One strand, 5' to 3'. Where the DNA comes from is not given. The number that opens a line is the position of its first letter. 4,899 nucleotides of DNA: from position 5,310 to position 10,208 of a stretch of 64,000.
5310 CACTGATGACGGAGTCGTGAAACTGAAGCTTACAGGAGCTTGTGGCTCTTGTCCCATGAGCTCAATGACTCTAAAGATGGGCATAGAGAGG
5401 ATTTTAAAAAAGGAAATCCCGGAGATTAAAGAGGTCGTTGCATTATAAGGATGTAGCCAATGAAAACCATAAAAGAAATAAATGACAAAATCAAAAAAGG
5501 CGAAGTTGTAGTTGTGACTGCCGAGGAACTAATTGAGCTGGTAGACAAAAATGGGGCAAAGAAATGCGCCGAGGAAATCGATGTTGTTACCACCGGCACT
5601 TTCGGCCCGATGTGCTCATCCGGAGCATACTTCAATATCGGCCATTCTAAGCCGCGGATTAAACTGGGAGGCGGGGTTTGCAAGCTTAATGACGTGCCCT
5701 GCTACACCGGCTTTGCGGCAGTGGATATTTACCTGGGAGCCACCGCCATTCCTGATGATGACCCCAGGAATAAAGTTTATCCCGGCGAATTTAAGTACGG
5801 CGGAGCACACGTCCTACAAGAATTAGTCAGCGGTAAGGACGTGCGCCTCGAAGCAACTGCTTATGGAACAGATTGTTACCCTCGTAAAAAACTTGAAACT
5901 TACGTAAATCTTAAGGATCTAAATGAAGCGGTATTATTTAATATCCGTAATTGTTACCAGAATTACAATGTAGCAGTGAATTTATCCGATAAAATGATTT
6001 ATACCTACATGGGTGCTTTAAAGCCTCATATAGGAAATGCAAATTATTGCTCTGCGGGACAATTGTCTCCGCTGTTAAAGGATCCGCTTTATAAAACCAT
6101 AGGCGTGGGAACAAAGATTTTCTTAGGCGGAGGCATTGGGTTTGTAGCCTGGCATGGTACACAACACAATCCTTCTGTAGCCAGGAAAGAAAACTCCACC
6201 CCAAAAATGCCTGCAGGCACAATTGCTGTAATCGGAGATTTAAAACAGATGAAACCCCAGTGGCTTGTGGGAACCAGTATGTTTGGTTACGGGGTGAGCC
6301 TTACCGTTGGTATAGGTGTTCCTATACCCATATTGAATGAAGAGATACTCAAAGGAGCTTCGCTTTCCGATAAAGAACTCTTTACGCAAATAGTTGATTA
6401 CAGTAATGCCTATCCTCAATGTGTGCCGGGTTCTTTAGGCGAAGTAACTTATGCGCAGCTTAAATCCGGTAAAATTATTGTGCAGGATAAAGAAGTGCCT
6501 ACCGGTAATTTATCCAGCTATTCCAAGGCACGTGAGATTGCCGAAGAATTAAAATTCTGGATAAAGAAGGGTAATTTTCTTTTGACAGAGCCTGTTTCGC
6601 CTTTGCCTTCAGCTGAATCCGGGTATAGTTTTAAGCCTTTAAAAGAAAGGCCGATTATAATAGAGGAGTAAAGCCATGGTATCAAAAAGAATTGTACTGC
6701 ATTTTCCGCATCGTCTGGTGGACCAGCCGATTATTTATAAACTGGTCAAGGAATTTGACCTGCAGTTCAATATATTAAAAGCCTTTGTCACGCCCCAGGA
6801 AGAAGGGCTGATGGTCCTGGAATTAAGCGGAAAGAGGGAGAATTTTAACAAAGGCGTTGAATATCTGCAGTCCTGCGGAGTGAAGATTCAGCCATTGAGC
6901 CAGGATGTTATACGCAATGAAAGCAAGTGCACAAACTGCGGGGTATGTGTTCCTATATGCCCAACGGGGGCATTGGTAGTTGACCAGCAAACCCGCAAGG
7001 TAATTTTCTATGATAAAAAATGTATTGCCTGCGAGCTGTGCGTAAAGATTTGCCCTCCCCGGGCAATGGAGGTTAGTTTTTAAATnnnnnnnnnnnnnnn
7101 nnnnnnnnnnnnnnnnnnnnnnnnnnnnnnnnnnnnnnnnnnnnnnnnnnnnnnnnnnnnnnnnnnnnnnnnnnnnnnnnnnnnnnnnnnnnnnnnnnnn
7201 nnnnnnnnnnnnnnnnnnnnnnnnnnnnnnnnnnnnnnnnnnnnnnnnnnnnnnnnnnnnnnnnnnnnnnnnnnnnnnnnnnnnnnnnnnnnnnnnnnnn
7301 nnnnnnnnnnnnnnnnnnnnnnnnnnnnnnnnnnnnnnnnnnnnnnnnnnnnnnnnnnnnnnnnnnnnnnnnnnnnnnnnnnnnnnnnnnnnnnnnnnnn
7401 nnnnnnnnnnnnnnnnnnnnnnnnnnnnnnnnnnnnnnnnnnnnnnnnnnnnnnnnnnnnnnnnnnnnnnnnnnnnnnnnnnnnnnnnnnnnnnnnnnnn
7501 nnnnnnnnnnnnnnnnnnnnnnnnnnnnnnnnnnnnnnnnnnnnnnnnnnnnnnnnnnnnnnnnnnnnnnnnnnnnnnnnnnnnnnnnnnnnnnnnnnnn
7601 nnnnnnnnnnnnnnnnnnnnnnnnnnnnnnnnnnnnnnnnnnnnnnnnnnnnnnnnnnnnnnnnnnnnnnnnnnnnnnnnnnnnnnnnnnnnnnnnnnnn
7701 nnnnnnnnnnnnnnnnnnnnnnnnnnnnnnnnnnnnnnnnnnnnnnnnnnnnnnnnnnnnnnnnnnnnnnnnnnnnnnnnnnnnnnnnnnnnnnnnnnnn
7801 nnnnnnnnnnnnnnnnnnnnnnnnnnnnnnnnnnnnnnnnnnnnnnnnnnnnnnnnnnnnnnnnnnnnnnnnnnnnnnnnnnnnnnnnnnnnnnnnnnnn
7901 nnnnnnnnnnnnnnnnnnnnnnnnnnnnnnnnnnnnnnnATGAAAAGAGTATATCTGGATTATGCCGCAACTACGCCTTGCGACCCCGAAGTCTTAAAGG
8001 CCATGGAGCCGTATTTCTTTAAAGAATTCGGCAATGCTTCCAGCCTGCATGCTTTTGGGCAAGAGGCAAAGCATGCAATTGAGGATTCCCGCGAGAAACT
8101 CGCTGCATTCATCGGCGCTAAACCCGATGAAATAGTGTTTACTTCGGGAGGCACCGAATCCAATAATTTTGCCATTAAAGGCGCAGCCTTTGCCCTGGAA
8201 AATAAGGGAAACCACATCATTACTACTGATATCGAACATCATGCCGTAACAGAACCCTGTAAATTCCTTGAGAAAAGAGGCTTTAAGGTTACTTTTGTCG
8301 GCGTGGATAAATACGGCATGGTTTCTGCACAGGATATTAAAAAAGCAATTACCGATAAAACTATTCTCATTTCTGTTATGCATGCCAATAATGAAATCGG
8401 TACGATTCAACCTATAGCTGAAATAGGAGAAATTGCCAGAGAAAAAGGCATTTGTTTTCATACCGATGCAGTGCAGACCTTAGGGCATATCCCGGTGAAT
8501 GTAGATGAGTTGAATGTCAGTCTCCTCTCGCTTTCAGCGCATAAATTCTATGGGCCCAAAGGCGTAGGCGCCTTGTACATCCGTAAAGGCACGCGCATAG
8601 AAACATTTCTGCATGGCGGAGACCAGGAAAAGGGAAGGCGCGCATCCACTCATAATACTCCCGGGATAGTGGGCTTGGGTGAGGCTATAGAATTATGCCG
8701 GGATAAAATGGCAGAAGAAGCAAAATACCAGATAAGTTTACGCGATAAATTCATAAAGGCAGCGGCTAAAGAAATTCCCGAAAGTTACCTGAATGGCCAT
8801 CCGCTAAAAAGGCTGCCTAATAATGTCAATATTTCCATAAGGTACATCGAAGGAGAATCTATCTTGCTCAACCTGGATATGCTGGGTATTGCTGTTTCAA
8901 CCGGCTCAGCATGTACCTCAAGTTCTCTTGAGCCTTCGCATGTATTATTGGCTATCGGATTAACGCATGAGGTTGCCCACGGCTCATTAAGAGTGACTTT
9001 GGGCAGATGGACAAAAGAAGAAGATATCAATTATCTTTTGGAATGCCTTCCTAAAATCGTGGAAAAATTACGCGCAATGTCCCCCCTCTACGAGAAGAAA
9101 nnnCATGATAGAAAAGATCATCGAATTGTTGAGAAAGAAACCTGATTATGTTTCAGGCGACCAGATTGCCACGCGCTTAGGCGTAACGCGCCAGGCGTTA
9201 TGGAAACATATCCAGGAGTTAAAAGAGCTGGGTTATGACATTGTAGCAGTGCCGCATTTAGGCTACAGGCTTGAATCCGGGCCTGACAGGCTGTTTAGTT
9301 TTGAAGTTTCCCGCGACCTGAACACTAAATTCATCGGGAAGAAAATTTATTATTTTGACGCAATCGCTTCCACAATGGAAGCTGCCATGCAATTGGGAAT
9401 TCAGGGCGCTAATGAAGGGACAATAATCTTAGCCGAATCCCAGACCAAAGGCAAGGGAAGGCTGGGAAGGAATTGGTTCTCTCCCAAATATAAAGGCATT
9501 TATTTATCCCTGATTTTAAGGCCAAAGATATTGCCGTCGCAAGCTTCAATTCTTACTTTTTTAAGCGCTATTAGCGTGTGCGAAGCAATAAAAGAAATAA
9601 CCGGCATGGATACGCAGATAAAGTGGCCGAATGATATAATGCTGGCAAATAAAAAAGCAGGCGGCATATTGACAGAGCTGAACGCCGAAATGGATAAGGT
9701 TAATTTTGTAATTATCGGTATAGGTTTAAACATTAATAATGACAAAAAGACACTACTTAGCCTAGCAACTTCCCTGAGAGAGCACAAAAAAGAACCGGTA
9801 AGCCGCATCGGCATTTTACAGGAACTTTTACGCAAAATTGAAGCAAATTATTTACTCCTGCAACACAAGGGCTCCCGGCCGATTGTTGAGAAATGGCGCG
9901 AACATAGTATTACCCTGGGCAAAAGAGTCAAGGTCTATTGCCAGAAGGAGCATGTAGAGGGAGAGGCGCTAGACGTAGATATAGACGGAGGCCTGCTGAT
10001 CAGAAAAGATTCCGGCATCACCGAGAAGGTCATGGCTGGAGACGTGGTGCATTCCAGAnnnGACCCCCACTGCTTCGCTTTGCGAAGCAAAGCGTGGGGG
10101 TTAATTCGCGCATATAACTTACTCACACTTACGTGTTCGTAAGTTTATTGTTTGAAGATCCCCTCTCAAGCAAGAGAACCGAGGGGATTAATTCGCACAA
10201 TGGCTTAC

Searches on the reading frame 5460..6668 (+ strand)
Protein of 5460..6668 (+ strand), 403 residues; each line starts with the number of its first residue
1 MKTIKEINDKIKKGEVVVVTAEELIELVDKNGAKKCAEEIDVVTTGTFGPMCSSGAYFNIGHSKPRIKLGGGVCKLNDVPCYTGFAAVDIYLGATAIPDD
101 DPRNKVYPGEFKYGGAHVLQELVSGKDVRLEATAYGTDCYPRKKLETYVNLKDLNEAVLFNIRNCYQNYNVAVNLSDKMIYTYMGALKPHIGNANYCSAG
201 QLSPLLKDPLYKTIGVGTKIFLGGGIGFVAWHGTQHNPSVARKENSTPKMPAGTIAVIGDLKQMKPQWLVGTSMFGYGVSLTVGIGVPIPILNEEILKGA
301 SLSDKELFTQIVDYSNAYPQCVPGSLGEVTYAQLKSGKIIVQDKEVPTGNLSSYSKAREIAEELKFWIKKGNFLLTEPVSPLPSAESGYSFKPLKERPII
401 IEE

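Call 45: search_protein_families(library=pfam, proteins=[window:5460-6668:+], max_evalue=0.00001)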
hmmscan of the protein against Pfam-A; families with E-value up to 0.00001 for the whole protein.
window:5460-6668:+ (403 aa): 1 family
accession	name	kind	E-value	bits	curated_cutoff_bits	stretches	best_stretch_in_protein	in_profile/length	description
PF01837.22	HcyBio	-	3e-150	500.4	26.2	1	16-375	1-349/349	Homocysteine biosynthesis enzyme, sulfur-incorporation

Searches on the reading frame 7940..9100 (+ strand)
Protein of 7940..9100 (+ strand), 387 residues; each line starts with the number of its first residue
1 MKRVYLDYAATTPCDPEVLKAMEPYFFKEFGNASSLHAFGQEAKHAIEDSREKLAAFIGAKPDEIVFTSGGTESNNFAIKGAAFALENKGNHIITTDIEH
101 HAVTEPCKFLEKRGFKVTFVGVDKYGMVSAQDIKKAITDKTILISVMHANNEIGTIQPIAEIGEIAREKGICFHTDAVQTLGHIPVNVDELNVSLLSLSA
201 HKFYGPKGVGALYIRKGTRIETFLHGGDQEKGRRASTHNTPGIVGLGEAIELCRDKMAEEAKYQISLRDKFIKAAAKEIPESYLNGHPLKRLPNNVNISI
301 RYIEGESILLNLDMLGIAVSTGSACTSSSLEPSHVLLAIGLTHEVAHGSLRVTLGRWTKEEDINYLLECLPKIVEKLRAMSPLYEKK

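Call 45: search_protein_families(library=pfam, proteins=[window:7940-9100:+], max_evalue=0.00001)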
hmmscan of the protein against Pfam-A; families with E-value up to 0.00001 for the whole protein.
window:7940-9100:+ (387 aa): 3 families
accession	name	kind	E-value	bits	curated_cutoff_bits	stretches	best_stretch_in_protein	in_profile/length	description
PF00266.25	Aminotran_5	-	2.9e-90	303.3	21.5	1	4-366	1-371/371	Aminotransferase class-V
PF01041.23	DegT_DnrJ_EryC1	-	1.8e-09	37.8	19.8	1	52-182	31-151/360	DegT/DnrJ/EryC1/StrS aminotransferase family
PF01212.27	Beta_elim_lyase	-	8.2e-08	32.3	27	1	63-177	48-169/288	Beta-eliminating lyase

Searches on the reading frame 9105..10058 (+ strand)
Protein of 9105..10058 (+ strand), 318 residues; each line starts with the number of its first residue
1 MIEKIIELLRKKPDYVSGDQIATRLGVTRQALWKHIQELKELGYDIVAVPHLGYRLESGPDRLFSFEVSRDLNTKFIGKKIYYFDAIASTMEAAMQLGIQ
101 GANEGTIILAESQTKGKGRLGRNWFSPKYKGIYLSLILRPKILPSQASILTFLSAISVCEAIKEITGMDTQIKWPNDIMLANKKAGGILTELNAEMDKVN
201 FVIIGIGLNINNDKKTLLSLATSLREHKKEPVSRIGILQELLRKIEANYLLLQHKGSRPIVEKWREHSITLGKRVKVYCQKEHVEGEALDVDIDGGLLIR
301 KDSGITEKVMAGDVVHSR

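Call 45: search_protein_families(library=pfam, proteins=[window:9105-10058:+], max_evalue=0.00001)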
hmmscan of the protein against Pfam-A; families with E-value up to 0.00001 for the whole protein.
window:9105-10058:+ (318 aa): 5 families
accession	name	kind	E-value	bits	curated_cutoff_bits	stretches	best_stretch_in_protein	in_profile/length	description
PF03099.24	BPL_LplA_LipB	-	2.2e-22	79.8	21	1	84-209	2-133/133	Biotin/lipoate A/B protein ligase family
PF08279.18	HTH_11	-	8.7e-18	64.4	25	1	3-55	3-55/55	HTH domain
PF02237.23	BPL_C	-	6.5e-07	29.6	21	1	270-316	1-47/48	Biotin protein ligase C terminal domain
PF13412.12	HTH_24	-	8.3e-07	28.9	21.9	1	4-44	7-46/48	Winged helix-turn-helix DNA-binding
PF16917.10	BPL_LplA_LipB_2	-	1.4e-06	28.5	27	1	130-265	40-182/183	Biotin/lipoate A/B protein ligase family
